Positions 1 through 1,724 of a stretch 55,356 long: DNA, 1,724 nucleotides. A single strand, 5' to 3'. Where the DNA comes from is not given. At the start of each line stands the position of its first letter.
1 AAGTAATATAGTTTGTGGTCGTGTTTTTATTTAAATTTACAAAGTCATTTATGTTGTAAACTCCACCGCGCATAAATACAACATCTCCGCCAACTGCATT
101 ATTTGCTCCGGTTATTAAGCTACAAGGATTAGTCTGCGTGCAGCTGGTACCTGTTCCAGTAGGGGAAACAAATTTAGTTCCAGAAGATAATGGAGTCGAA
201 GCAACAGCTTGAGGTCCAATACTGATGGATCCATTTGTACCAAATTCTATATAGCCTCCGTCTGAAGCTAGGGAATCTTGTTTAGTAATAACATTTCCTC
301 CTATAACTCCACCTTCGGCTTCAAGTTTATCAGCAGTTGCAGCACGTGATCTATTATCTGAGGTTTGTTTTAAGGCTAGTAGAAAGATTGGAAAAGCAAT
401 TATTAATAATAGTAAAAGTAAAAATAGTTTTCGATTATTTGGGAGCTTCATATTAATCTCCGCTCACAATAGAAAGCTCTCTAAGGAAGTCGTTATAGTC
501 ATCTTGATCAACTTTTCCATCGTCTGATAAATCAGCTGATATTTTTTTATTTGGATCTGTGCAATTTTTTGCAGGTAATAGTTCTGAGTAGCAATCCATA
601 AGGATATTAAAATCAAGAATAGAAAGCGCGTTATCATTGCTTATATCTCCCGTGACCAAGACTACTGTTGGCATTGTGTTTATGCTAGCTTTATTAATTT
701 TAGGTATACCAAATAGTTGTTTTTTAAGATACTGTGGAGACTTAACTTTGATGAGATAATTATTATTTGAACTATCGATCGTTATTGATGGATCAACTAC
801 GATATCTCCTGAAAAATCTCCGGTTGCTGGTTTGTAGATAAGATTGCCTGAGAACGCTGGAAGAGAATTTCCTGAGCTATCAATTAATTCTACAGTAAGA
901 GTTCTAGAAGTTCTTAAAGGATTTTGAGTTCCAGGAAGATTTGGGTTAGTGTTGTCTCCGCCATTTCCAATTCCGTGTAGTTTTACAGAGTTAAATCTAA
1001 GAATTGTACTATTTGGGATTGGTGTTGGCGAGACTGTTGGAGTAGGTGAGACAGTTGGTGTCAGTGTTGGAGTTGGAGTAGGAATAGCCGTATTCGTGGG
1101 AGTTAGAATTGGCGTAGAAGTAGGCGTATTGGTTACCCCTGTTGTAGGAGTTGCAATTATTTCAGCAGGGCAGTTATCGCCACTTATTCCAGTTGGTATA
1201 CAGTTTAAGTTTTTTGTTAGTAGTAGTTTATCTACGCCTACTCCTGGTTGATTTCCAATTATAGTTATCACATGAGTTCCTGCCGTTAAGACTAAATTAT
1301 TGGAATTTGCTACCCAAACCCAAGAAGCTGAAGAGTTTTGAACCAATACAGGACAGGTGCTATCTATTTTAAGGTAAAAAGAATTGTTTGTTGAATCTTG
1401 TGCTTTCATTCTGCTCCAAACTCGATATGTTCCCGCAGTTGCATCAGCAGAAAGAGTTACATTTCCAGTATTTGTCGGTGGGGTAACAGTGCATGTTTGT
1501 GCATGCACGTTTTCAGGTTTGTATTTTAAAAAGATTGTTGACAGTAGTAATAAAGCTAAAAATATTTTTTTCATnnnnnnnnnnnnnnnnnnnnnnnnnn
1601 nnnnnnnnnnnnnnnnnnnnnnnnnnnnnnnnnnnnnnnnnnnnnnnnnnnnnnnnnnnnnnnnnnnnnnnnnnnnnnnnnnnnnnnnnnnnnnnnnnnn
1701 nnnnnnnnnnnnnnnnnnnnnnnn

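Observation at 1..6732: Cellulosome-style cohesin/dockerin gene set headed by a PL8 lyase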

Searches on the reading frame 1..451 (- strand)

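Call 6: search_protein_families(library=pfam, proteins=[window:1-451:-], max_evalue=1)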
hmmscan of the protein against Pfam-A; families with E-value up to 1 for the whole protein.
window:1-451:- (150 aa): 1 family
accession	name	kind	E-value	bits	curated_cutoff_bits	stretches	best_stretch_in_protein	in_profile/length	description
PF02699.20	YajC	-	0.24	11.7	28.2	0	11-47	3-39/78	Preprotein translocase subunit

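Call 7: search_protein_families(library=ncbifam, proteins=[window:1-451:-], max_evalue=1)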
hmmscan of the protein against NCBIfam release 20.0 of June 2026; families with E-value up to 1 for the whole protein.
window:1-451:- (150 aa): 1 family
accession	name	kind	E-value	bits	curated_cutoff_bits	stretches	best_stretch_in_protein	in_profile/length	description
NF047552.1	LIC_20245_11074_fam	subfamily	0.2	11.5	190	1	7-75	1-68/221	LIC_20245/LIC_11074 family protein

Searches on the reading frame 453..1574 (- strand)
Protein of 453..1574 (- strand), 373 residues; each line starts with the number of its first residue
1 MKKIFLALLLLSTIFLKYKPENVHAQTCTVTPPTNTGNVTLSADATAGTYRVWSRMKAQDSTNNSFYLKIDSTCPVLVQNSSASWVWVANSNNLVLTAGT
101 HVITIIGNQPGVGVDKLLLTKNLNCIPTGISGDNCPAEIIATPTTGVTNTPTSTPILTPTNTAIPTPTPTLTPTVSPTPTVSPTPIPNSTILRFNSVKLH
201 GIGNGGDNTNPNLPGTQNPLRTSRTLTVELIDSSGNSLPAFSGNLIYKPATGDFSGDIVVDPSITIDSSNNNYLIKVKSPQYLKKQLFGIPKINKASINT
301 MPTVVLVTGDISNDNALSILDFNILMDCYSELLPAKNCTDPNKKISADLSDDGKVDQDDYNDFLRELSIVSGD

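Call 6: search_protein_families(library=pfam, proteins=[window:453-1574:-], max_evalue=1)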
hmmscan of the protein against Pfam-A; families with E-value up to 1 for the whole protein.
window:453-1574:- (373 aa): 4 families
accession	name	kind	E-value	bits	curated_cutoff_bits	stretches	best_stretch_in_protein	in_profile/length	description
PF00404.24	Dockerin_1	-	0.018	15.7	22.9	1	309-360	2-49/57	Dockerin type I domain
PF17829.7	GH115_C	-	0.097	12.9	24.1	1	81-120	120-159/172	Glycosyl hydrolase family 115 C-terminal domain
PF03422.21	CBM_6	-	0.16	12.7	28.9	1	39-106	34-107/125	Carbohydrate binding module (family 6)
PF20009.4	GEVED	-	0.54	11.6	24.4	1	21-64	18-59/78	GEVED domain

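Call 7: search_protein_families(library=ncbifam, proteins=[window:453-1574:-], max_evalue=1)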
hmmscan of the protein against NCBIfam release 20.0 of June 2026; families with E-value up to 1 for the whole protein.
window:453-1574:- (373 aa): 2 families
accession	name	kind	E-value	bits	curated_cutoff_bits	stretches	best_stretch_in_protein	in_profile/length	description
NF037973.1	metallo_SslE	exception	0.19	9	3000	1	128-190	29-91/1519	lipoprotein metalloprotease SslE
NF041540.1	dockerin_GC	domain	0.23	11.9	29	1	310-365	11-61/67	GC-type dockerin domain-anchored protein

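Call 11: find_encoding_contigs(protein=window:453-1574:-, flank=10000, max_places=6)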
Protein window:453-1574:- (373 aa): 1 contig read that carries it; 1 place shown.
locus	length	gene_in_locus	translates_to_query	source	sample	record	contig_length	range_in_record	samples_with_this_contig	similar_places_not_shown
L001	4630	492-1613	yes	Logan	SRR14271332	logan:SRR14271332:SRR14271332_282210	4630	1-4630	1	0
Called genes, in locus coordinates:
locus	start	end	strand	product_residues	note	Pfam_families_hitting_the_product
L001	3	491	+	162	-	?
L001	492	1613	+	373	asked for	-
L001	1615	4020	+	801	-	PF22842:Pel9A-like_beta_helix, PF13229:Beta_helix (faint)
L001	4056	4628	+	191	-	?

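Call 13: search_protein_families(library=pfam, proteins=[L001:1615-4020:+, L001:4056-4628:+], max_evalue=0.1)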
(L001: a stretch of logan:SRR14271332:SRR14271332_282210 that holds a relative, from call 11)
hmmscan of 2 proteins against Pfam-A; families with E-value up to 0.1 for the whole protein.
L001:1615-4020:+ (801 aa): 1 family
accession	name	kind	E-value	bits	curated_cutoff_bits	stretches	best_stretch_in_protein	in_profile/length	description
PF13229.12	Beta_helix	-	8.9e-11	42.1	25.9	2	173-336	3-138/158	Right handed beta helix region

L001:4056-4628:+ (191 aa): 1 family
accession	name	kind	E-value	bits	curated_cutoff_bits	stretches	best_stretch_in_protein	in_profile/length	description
PF13624.11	SurA_N_3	-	0.011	16.1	27.2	1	1-41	5-46/162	SurA-like N-terminal domain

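Call 47: search_solved_structures(query=L001:1615-4020:+, max_evalue=0.01, show_alignments=0)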
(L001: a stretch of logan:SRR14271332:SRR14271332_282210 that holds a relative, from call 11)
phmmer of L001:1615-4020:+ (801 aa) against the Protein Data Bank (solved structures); distinct sequences matched with E-value up to 0.01: 1.
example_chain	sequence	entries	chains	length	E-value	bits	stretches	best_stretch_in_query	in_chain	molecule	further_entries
1ru4_A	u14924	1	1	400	1.3e-11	47.1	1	174-372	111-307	Pectate lyase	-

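Call 67: predict_structure(alignment_id=A6)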
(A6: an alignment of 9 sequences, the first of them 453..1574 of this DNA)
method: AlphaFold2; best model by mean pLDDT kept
length: 373 residues; sequences in the alignment: 9
mean_pLDDT: 61.9   pTM: 0.38
mean pLDDT of the five models: 61.9, 61.9, 60.5, 58.1, 56.4
residues with pLDDT >= 90: 1; 70-90: 142; 50-70: 129; < 50: 101
segments of 3 or more residues with pLDDT < 50: 17-28, 143-185, 201-207, 209-218, 309-311, 315-321, 330-335, 367-373
pLDDT, mean of each block of 10 residues (from residue 1): 62 50 37 58 78 76 74 75 71 80 74 71 76 63 40 32 35 34 55 79 45 46 79 82 79 81 75 75 56 80 65 46 52 52 58 57 51 33
secondary structure, 60 per line:
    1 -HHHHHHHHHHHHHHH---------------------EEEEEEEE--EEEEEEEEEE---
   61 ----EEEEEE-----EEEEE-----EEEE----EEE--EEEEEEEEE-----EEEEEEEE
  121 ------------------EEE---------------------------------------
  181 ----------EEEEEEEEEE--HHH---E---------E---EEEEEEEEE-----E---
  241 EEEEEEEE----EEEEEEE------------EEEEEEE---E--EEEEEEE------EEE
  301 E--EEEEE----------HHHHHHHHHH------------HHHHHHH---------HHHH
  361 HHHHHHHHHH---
elements in order: H2-16 E38-45 E48-57 E65-70 E76-80 E86-89 E94-96 E99-107 E113-120 E139-141 E191-200 E223-231 E241-248 E253-259 E272-278 E285-291 E298-301 E304-308 H319-328 H341-347 H357-370

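Call 72: fold_search(model_id=the predicted structure, library=pdb)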
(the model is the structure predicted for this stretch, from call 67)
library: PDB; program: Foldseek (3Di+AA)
matches with E <= 10: 1749; with E <= 0.001: 7
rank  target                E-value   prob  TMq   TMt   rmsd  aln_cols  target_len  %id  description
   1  6uwi_A                1.9e-04  0.93  0.16  0.10  21.3       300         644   12  Crystal structure of the Clostridium difficile translocase CDTb (released 2020-01-22)
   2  6uwi_E                2.5e-04  0.91  0.16  0.10  21.3       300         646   12  Crystal structure of the Clostridium difficile translocase CDTb (released 2020-01-22)
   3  7vnn_A                3.0e-04  0.97  0.19  0.12  26.7       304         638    9  Complex structure of Clostridioides difficile enzymatic component (CDTa) and binding component (CDTb) pore with long s (released 2022-10-26)
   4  6uwi_D                3.7e-04  0.89  0.16  0.10  21.3       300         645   12  Crystal structure of the Clostridium difficile translocase CDTb (released 2020-01-22)
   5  6uwr_A                3.9e-04  0.97  0.18  0.11  25.3       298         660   11  Clostridium difficile binary toxin translocase CDTb in asymmetric tetradecamer conformation (released 2020-01-22)
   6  6uwi_G                4.4e-04  0.89  0.16  0.10  21.3       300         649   12  Crystal structure of the Clostridium difficile translocase CDTb (released 2020-01-22)
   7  7vnn_D                9.0e-04  0.96  0.19  0.12  25.4       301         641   10  Complex structure of Clostridioides difficile enzymatic component (CDTa) and binding component (CDTb) pore with long s (released 2022-10-26)
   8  6uwi_H                1.5e-03  0.80  0.16  0.10  26.6       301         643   11  Crystal structure of the Clostridium difficile translocase CDTb (released 2020-01-22)
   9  2vzp_B                1.6e-03  1.00  0.19  0.48   3.4        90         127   22  Atomic Resolution Structure of the C-terminal CBM35 from Amycolatopsis orientalis exo-chitosanase CsxA (released 2009-01-13)
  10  3wnp_A                1.7e-03  1.00  0.20  0.11   3.7        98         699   22  D308A, F268V, D469Y, A513V, and Y515S quintuple mutant of Bacillus circulans T-3040 cycloisomaltooligosaccharide gluca (released 2014-02-05)
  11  8j3x_B                1.8e-03  1.00  0.20  0.19   2.9        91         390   18  Crystal structure of CBM6E from Saccharophagus degradans (released 2024-04-24)
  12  9mui_A                2.0e-03  1.00  0.18  0.46   4.0        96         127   17  C. difficile RBD1 with Ca2+ (released 2025-08-20)
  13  3wnn_A                2.2e-03  1.00  0.19  0.11   3.6        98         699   24  D308A mutant of Bacillus circulans T-3040 cycloisomaltooligosaccharide glucanotransferase complexed with isomaltooctao (released 2014-02-05)
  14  8j3x_A                2.6e-03  1.00  0.21  0.20   2.3        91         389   16  Crystal structure of CBM6E from Saccharophagus degradans (released 2024-04-24)
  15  9jsm_G                2.6e-03  1.00  0.19  0.14   3.5        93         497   16  Clostridium perfringens iota toxin pore Ib in prepore VI state (released 2025-05-14)
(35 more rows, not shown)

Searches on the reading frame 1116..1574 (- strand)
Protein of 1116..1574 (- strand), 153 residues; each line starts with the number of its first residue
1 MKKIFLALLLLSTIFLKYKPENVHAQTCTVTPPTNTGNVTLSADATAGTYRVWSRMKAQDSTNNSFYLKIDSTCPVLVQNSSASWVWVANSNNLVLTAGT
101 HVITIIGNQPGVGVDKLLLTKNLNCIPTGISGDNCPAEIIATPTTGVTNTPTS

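Call 48: search_solved_structures(query=window:1116-1574:-, max_evalue=10, show_alignments=1)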
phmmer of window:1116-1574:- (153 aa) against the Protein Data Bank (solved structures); distinct sequences matched with E-value up to 10: 14.
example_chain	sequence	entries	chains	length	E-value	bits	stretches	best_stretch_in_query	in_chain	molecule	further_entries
8dwo_H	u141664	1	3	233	0.2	14.6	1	33-62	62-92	SKE26 Fab Heavy Chain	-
3mlw_H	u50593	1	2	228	0.21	14.5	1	31-62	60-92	Human monoclonal anti-HIV-1 gp120 V3 antibody 1006-15D Fab heavy chain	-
9pdx_C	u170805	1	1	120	0.26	14.2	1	31-62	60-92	MPV513 Heavy Chain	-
9oco_H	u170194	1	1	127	0.31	13.9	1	32-62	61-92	2E1 Heavy Chain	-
6a3w_A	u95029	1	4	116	0.55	13.1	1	29-62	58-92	utomilumab VH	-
8jqs_h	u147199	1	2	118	0.65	12.9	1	31-62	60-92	14G5 Fab Heavy Chain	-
22hg_I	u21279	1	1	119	0.76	12.7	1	31-62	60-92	Heavy chain of monoclonal antibody S2H97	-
7xw6_Y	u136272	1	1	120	0.77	12.7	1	29-61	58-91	M22 antibody heavy chain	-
8dzh_E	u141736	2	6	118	0.78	12.6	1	31-62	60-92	antibody MB.02 heavy chain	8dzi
7xdb_D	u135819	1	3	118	0.78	12.6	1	31-62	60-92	BA7208 fab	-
7xdl_K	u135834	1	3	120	0.81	12.6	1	31-62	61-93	BA7208 fab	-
9qzc_i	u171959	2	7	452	1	12.3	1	75-104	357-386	WD repeat WRAP73-like protein, putative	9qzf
8u1c_H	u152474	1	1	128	1.1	12.2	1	31-62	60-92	mAb-400 heavy chain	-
9zv1_H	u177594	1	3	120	1.4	11.8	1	33-61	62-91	H51 Fab Heavy Chain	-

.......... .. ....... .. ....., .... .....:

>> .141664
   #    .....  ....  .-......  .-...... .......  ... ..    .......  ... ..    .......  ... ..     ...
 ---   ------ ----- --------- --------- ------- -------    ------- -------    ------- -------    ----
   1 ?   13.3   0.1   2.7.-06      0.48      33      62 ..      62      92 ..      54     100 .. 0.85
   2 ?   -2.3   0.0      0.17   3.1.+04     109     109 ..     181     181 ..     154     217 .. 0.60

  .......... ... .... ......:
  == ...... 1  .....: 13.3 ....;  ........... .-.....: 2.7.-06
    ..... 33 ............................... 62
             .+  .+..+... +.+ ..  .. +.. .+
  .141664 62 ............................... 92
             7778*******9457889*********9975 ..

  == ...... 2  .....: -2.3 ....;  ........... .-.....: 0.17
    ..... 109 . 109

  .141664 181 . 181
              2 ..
